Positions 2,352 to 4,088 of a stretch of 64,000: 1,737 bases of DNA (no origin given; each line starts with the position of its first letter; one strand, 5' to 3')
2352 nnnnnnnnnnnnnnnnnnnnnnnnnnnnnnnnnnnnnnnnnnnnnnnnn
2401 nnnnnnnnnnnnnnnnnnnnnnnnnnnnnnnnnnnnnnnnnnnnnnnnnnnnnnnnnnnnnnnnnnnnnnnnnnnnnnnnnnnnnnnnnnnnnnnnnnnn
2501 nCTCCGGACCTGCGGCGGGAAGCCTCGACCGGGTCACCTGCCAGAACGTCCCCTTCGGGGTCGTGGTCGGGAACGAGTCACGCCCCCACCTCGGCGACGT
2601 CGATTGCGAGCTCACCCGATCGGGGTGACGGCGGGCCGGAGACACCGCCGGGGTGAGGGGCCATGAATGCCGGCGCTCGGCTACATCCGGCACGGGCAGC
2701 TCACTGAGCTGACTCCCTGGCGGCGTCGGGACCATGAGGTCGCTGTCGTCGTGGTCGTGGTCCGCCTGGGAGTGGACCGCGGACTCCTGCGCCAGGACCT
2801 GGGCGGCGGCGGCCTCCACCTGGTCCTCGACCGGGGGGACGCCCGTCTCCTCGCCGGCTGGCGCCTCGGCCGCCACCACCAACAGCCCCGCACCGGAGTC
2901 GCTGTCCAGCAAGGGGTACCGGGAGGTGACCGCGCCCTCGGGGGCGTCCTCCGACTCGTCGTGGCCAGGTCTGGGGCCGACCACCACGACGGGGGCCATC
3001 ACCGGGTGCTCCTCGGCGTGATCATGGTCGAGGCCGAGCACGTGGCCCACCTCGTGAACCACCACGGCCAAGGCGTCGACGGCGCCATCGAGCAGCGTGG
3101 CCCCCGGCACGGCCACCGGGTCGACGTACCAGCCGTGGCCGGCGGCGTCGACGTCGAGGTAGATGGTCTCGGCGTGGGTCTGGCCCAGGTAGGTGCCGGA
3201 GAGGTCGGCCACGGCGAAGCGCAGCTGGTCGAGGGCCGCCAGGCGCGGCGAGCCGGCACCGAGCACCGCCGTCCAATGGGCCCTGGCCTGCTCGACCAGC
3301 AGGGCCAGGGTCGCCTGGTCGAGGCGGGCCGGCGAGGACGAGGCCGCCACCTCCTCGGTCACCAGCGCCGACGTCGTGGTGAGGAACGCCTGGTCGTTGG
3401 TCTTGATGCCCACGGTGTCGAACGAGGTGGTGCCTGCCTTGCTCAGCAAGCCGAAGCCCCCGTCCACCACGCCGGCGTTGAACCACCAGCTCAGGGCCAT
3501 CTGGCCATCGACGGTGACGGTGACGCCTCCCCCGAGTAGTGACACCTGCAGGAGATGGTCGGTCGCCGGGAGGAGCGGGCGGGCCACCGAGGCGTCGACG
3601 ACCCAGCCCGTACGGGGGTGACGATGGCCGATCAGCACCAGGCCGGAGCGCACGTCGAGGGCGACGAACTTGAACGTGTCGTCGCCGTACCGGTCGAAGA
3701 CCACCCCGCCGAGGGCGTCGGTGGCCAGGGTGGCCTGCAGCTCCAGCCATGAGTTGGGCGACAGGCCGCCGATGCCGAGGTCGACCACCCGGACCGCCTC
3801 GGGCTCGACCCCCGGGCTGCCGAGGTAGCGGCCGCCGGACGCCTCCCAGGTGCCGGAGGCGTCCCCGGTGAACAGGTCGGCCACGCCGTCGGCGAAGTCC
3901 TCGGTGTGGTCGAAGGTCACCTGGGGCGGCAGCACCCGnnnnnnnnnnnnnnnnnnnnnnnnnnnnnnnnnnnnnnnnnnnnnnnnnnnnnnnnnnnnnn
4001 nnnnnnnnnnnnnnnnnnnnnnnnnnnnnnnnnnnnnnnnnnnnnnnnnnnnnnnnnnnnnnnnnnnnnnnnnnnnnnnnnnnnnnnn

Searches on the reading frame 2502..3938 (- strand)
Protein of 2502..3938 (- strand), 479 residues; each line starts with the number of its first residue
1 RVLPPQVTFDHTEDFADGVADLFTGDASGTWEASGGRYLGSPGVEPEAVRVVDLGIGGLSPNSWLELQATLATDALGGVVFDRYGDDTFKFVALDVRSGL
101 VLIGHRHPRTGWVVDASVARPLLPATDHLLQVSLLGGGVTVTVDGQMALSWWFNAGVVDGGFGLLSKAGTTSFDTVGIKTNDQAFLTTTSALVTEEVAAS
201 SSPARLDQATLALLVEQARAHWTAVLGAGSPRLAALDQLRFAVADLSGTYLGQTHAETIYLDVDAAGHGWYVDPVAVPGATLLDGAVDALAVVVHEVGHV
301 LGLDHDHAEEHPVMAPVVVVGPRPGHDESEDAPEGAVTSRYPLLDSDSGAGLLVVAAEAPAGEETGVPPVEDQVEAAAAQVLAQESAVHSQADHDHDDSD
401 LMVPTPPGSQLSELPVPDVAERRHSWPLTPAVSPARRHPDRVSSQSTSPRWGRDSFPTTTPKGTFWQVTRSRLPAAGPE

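Call 90: find_related_loci(query=window:2502-3938:-, collection=metagenome_contigs, flank=10000)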
Query window:2502-3938:- (479 aa) in metagenome_contigs; peptide patterns used: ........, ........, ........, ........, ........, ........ (x = any residue, [..] = any of these).
158 stretches matched a pattern; 5 encode a relative of the query (tblastn E <= 1e-3); 5 distinct loci.
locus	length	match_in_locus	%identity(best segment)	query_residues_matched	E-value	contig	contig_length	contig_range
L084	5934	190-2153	52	1-340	5e-100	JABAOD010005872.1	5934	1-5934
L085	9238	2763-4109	51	1-337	6e-95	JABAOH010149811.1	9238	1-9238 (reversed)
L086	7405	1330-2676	51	1-337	6e-95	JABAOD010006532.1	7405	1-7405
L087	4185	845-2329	54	1-315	2e-91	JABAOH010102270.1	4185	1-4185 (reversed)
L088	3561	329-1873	49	1-323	2e-89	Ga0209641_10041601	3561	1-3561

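Call 93: search_protein_families(library=pfam, proteins=[L085:4382-6784:+, L085:6873-7634:-, L085:7863-9236:+, L087:2713-3456:-, L087:3436-4185:+, L084:3443-4321:-], max_evalue=0.001)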
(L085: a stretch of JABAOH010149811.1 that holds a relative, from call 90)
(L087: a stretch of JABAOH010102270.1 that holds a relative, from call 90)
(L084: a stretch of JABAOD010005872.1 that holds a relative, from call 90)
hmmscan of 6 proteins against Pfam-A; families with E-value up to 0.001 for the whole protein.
L085:4382-6784:+ (800 aa): 2 families
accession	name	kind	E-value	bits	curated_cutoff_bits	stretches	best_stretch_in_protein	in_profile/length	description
PF13229.12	Beta_helix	-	1e-54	184.9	25.9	4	371-519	1-154/158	Right handed beta helix region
PF05048.19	NosD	-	1.4e-39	136.2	23.6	4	380-493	47-160/212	Periplasmic copper-binding protein (NosD)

L085:6873-7634:- (253 aa): 1 family
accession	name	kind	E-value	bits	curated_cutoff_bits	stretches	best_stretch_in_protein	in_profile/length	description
PF01569.27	PAP2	-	2e-19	70.1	27.2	1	122-237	2-125/130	PAP2 superfamily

L085:7863-9236:+ (458 aa): 2 families
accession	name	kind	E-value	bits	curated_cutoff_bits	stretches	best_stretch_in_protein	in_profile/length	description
PF13472.12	Lipase_GDSL_2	-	1.1e-13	52.6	32.9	1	293-451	1-135/178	GDSL-like Lipase/Acylhydrolase family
PF00657.28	Lipase_GDSL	-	5.5e-06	27.1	23.6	1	291-420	1-127/208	GDSL-like Lipase/Acylhydrolase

L087:2713-3456:- (247 aa): 0 families

L087:3436-4185:+ (250 aa): 0 families

L084:3443-4321:- (292 aa): 0 families
